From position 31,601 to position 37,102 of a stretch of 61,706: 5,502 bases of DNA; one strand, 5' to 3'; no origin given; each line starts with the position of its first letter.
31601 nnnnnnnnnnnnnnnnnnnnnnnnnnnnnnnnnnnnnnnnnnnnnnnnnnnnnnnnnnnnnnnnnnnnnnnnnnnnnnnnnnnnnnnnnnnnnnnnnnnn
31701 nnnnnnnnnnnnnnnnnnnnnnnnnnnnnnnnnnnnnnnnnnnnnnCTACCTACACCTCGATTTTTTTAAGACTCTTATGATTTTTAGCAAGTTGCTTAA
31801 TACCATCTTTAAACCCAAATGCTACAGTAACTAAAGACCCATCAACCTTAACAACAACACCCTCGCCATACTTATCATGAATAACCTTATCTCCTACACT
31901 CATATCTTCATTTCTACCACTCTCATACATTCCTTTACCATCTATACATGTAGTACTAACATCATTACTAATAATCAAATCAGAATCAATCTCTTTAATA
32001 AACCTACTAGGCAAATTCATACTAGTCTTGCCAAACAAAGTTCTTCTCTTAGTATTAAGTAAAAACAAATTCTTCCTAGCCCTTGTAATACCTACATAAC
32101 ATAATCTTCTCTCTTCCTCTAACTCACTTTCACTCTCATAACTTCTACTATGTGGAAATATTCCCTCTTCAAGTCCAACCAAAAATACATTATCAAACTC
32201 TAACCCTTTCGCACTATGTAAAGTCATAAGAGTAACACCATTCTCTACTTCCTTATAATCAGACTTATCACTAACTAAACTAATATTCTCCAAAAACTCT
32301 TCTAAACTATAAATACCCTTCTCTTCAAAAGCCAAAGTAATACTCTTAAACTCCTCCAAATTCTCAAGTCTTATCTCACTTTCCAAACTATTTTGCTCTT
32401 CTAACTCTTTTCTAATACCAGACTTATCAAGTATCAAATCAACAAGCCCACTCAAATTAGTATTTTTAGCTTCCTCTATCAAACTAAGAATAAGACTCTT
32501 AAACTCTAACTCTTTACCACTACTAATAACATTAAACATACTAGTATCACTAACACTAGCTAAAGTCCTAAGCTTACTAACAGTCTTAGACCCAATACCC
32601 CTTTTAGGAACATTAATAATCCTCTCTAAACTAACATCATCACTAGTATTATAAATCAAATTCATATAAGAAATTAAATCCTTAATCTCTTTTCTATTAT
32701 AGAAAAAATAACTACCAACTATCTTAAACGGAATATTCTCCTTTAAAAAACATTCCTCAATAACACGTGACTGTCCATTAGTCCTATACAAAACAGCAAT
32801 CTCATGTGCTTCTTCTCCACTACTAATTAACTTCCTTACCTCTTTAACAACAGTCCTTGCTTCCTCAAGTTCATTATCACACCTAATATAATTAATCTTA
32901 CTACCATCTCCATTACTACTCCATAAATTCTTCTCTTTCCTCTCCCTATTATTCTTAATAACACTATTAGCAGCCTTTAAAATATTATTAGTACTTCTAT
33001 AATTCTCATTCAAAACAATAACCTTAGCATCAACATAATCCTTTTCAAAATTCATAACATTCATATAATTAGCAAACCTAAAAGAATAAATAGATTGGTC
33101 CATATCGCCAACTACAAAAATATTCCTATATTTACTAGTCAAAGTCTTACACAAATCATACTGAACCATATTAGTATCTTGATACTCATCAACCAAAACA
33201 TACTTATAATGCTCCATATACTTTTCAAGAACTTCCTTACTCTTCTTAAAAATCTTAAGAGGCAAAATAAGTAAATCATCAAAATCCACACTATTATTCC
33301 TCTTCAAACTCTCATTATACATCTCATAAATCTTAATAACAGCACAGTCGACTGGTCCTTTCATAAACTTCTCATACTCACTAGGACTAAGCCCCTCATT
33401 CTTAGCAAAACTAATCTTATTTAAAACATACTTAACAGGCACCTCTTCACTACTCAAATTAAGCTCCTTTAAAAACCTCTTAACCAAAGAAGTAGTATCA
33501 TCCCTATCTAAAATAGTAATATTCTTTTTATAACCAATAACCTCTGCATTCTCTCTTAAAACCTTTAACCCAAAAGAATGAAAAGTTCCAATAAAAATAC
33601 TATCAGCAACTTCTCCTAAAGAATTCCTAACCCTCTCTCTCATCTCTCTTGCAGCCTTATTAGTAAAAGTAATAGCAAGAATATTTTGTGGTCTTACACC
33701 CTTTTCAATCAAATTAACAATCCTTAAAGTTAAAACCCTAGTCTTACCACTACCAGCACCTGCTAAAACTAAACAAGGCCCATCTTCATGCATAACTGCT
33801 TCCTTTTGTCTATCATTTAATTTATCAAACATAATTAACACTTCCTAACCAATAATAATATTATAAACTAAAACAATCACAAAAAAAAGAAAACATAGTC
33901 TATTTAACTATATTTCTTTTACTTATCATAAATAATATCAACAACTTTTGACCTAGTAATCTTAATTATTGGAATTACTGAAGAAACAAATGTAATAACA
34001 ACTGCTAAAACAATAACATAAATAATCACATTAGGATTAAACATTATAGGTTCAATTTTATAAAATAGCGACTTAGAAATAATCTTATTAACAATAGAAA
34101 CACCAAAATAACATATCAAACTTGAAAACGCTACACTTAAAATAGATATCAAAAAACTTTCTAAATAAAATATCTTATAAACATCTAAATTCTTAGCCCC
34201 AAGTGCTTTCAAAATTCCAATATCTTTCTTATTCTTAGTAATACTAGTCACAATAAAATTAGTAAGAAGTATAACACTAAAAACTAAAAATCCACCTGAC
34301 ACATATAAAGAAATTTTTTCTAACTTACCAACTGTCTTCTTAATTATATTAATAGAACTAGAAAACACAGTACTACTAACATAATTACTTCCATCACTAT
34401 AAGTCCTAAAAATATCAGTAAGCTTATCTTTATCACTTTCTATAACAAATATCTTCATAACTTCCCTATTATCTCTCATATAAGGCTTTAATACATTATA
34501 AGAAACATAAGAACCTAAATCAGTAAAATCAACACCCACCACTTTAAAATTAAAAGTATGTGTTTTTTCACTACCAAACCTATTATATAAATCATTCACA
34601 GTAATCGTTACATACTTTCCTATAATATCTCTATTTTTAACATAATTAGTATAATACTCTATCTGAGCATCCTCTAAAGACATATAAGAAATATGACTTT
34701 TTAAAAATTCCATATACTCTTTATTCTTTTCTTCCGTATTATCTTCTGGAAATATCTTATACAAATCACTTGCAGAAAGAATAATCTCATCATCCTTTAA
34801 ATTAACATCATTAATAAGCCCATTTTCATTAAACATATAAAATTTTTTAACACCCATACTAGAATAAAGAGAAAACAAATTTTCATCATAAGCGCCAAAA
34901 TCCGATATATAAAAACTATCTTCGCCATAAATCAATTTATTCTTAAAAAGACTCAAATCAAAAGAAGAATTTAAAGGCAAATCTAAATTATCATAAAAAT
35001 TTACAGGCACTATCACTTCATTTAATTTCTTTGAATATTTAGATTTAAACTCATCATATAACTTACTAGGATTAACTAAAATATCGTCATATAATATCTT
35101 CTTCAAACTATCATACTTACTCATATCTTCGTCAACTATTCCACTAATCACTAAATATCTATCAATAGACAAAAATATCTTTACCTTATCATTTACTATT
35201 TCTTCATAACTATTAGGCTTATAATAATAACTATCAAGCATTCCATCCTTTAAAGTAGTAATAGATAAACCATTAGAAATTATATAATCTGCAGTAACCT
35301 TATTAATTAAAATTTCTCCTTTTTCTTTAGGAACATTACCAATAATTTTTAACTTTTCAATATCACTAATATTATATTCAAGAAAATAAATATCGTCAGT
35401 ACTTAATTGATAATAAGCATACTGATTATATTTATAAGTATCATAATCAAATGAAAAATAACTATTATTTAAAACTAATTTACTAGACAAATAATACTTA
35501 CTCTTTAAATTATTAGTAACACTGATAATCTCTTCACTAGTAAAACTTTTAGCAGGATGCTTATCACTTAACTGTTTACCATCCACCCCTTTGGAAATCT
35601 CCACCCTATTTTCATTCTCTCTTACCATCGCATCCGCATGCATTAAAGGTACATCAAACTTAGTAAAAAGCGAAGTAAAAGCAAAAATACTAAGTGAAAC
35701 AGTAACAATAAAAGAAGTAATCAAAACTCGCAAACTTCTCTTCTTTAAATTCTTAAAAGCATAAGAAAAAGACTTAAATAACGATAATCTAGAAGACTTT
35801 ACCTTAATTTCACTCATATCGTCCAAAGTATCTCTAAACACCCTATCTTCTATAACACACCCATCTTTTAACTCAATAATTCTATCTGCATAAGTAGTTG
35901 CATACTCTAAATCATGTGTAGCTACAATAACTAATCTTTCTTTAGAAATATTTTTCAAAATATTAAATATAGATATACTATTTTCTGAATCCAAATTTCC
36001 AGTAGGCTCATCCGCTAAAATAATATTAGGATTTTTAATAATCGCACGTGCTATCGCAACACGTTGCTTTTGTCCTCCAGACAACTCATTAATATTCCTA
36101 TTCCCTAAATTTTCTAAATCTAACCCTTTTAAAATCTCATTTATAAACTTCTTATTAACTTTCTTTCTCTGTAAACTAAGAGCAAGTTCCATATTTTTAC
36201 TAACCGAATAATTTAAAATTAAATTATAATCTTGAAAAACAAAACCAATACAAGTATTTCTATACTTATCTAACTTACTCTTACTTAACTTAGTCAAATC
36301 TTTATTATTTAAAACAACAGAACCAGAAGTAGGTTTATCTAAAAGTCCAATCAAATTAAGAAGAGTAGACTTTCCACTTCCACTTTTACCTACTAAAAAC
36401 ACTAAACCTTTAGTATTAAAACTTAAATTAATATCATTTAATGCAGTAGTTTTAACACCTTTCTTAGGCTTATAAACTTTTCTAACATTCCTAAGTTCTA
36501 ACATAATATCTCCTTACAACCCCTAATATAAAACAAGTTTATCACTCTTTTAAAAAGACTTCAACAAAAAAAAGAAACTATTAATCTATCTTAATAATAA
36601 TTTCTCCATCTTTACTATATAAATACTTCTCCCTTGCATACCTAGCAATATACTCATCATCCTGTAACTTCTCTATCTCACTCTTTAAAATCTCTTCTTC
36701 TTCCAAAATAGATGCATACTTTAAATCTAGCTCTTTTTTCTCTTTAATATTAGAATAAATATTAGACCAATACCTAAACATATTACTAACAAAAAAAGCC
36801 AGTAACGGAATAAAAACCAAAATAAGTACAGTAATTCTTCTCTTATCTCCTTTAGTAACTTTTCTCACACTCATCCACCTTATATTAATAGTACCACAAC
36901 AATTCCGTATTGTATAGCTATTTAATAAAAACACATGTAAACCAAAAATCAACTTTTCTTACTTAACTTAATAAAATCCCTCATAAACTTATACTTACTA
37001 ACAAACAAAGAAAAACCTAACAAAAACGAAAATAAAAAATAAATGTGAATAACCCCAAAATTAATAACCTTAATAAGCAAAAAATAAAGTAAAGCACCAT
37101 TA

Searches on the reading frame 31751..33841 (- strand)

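Call 38: search_protein_families(library=pfam, proteins=[window:31751-33841:-], max_evalue=0.001)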
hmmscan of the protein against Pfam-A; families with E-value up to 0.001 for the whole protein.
window:31751-33841:- (696 aa): 8 families
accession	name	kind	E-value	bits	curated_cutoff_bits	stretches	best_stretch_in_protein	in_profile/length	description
PF00580.27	UvrD-helicase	-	4.9e-89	299.1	23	1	8-269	1-270/271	UvrD/REP helicase N-terminal domain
PF13361.12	UvrD_C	-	4.7e-79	266.8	25.6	1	275-596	1-347/350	UvrD-like helicase C-terminal domain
PF13245.12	AAA_19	-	2.2e-25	89.8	25.1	1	12-255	1-134/134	AAA domain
PF01443.25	Viral_helicase1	-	2.5e-10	41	21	1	505-595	146-227/228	Viral superfamily 1 RNA helicase core domain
PF13538.12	UvrD_C_2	-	1.3e-09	38.2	27.4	1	536-594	2-51/52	UvrD-like helicase C-terminal domain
PF13087.12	AAA_12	-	4.7e-08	33.3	27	0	325-366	89-130/195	AAA domain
PF13604.12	AAA_30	-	2.9e-06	27.6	27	1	8-71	2-66/191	AAA domain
PF21196.3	PcrA_UvrD_tudor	-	8.4e-06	26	23.9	1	649-684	1-39/48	PcrA/UvrD tudor domain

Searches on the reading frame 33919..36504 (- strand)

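Call 38: search_protein_families(library=pfam, proteins=[window:33919-36504:-], max_evalue=0.001)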
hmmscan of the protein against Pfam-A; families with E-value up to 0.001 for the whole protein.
window:33919-36504:- (861 aa): 5 families
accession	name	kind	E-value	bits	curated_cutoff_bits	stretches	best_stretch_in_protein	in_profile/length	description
PF00005.33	ABC_tran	-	4e-33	115.3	25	1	22-168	1-136/137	ABC transporter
PF02687.27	FtsX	-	3.3e-20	72.8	25.5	1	735-852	3-118/120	FtsX-like permease C-terminal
PF02463.25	SMC_N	-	4e-08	33.4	40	1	18-210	11-209/220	RecF/RecN/SMC N terminal domain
PF13304.12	AAA_21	-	0.0002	21.9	27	0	34-72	1-56/304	AAA domain, putative AbiEii toxin, Type IV TA system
PF13555.12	AAA_29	-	0.00039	20.5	27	1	26-49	16-39/61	P-loop containing region of AAA domain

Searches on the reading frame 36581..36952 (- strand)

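Call 38: search_protein_families(library=pfam, proteins=[window:36581-36952:-], max_evalue=0.001)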
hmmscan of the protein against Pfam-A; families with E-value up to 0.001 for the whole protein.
window:36581-36952:- (123 aa): 1 family
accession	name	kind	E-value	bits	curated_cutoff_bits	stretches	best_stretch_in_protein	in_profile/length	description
PF04977.20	DivIC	-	4.3e-15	55.7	28.9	1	50-122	4-77/80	Septum formation initiator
